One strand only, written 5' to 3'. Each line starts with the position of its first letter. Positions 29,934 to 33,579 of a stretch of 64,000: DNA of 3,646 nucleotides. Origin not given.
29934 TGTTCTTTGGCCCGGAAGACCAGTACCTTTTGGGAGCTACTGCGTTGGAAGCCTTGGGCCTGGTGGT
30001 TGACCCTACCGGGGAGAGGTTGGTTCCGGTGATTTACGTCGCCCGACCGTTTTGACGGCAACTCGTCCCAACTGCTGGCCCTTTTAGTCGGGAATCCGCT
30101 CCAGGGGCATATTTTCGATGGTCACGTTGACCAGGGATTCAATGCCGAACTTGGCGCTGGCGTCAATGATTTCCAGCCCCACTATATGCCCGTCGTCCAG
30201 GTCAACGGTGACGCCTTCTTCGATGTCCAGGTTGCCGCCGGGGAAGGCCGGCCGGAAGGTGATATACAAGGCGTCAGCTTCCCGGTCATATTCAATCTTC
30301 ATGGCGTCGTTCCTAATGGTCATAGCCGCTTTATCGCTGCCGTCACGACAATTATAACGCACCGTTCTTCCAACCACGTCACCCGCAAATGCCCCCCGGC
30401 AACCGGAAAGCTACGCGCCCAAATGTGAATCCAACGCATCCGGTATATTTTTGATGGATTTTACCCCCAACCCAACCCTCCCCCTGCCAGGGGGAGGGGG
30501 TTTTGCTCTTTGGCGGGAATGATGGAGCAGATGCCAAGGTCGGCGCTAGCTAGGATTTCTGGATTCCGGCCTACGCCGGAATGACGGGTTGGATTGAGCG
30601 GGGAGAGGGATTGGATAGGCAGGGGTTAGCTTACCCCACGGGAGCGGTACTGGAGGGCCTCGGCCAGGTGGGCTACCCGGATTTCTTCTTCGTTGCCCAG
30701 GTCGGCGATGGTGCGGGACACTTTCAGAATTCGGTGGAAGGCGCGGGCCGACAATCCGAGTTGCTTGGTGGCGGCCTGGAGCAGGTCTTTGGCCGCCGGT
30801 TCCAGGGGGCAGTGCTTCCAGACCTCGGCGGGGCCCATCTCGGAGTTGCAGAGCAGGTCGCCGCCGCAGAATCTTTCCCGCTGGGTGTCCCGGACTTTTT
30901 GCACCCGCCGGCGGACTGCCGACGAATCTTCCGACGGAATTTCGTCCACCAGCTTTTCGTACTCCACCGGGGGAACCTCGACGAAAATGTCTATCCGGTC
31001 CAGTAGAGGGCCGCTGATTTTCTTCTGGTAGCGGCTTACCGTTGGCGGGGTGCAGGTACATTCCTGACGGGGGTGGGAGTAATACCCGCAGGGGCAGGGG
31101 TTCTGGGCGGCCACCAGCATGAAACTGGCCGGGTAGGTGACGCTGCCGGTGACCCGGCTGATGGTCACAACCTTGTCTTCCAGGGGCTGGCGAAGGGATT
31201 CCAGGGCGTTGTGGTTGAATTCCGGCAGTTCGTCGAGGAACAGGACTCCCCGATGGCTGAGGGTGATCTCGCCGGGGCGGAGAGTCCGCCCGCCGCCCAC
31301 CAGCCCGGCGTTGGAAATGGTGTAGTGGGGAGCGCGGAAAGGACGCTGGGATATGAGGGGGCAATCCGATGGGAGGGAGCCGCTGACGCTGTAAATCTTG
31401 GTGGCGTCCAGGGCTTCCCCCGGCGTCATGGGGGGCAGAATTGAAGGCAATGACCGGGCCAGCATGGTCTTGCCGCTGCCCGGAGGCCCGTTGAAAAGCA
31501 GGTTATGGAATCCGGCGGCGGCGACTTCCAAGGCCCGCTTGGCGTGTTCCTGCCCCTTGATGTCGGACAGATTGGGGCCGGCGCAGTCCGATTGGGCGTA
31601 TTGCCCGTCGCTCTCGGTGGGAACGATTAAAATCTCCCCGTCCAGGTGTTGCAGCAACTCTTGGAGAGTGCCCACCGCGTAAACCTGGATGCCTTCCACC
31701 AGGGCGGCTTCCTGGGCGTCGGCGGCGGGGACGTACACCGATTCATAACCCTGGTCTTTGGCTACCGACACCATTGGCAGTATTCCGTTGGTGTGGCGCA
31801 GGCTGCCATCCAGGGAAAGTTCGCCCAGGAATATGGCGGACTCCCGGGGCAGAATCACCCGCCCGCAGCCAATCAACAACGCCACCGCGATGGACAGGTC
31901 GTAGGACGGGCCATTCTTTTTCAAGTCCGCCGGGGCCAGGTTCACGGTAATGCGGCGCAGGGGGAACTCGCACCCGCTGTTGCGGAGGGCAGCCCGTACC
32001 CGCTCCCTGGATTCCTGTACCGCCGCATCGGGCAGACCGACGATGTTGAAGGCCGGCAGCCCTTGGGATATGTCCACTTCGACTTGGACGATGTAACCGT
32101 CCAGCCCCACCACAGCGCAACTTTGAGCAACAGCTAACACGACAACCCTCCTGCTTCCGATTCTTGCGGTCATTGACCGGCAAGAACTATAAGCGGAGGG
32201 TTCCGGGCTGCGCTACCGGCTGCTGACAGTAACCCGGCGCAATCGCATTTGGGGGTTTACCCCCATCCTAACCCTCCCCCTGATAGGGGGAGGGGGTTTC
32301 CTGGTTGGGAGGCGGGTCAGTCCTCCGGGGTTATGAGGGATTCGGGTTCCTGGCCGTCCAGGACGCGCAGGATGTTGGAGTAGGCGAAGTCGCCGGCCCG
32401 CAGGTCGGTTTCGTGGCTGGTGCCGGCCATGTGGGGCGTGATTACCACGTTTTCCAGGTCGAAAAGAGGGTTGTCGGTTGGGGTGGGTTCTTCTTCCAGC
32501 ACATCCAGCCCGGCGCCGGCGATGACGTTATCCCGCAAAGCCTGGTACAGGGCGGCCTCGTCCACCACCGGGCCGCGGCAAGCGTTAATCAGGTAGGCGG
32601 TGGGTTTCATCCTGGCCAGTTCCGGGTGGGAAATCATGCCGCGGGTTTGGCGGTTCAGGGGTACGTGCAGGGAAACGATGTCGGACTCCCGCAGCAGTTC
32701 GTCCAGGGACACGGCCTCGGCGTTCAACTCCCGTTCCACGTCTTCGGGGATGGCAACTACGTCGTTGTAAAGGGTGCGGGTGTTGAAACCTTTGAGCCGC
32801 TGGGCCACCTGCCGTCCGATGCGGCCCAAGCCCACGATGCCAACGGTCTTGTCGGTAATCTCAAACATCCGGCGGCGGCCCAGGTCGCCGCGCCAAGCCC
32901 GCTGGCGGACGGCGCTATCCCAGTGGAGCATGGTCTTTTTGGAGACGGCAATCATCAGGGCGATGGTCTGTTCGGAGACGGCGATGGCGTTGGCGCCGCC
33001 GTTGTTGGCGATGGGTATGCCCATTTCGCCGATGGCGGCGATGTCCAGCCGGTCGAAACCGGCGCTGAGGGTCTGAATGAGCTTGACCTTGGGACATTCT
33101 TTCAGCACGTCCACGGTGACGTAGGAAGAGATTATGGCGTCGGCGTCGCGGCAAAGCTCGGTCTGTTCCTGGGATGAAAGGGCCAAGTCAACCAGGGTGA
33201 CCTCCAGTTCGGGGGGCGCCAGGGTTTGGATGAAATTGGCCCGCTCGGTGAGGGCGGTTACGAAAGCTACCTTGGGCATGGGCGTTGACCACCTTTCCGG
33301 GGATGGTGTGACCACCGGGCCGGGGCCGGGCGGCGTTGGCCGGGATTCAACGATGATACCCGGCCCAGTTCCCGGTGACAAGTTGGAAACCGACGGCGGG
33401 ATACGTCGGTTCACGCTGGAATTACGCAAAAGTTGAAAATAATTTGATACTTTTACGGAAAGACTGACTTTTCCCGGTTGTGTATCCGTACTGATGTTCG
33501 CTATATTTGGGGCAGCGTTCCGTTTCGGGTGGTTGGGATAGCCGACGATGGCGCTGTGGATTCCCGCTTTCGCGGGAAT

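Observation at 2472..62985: Three hairpin-repeat families fill the intergenic DNA, almost all in one orientation regardless of gene strand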

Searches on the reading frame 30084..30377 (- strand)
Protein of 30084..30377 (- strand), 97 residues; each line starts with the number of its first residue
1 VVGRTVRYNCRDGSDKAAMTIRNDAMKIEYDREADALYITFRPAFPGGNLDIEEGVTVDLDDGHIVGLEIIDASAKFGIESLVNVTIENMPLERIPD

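Call 27: search_protein_families(library=pfam, proteins=[window:30084-30377:-], max_evalue=0.01)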
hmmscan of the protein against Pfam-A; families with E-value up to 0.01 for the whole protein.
window:30084-30377:- (97 aa): 1 family
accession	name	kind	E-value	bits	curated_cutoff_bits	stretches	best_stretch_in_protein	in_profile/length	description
PF10049.14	DUF2283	-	1.1e-13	51.6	23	1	27-74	1-49/49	Protein of unknown function (DUF2283)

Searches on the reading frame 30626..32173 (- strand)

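Call 11: search_protein_families(library=ncbifam, proteins=[window:30626-32173:-])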
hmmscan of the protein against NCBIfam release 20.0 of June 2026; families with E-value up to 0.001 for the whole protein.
window:30626-32173:- (515 aa): 12 families
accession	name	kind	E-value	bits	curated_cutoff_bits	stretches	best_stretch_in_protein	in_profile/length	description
TIGR00368.1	TIGR00368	hypoth_equivalog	6.7e-176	585.7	362.4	1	18-510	3-499/499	YifB family Mg chelatase-like AAA ATPase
NF007365.0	PRK09862.1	equivalog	1.2e-119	400.2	530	1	13-511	3-493/506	YifB family Mg chelatase-like AAA ATPase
TIGR02902.1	spore_lonB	equivalog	5.9e-16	58.2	723.3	2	57-176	410-529/531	ATP-dependent protease LonB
TIGR02903.1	spore_lon_C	equivalog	8.1e-12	44.4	678.8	2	201-339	152-297/615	Lon family ATP-dependent protease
TIGR00764.1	lon_rel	equivalog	7.1e-11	41.4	516.6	0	204-248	19-63/608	ATP-dependent protease LonB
TIGR02442.1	Cob-chelat-sub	hypoth_equivalog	2.3e-08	32.9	779.45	0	290-359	110-179/641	putative cobaltochelatase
TIGR02031.1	BchD-ChlD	equivalog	1e-07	31.1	499.55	1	210-359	2-143/608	magnesium chelatase ATPase subunit D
TIGR00416.1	sms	equivalog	1.2e-06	27.5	403.05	1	83-173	365-453/454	DNA repair protein RadA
NF038308.1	RNA_repair_RtcR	equivalog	7.4e-06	25.1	650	0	293-358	264-327/530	RNA repair transcriptional activator RtcR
NF011953.0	PRK15424.1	equivalog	6.1e-05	21.8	703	1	152-356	167-369/538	propionate catabolism operon regulatory protein PrpR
NF000868.0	PRK00080.1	equivalog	0.0001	21.3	282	0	201-242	23-71/330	Holliday junction branch migration DNA helicase RuvB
TIGR02030.1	BchI-ChlI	equivalog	0.00037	19.8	466.95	0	291-359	115-183/337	magnesium chelatase ATPase subunit I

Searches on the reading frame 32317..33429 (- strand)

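Call 82: search_protein_families(library=pfam, proteins=[window:32317-33429:-], max_evalue=0.001)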
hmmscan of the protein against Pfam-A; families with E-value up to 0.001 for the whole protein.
window:32317-33429:- (370 aa): 2 families
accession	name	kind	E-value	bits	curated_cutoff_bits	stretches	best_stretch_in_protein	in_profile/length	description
PF02826.25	2-Hacid_dh_C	-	3.2e-61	206.3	25.1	1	156-335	1-178/178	D-isomer specific 2-hydroxyacid dehydrogenase, NAD binding domain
PF00389.36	2-Hacid_dh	-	5.4e-18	65.4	24.6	1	64-365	9-132/134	D-isomer specific 2-hydroxyacid dehydrogenase, catalytic domain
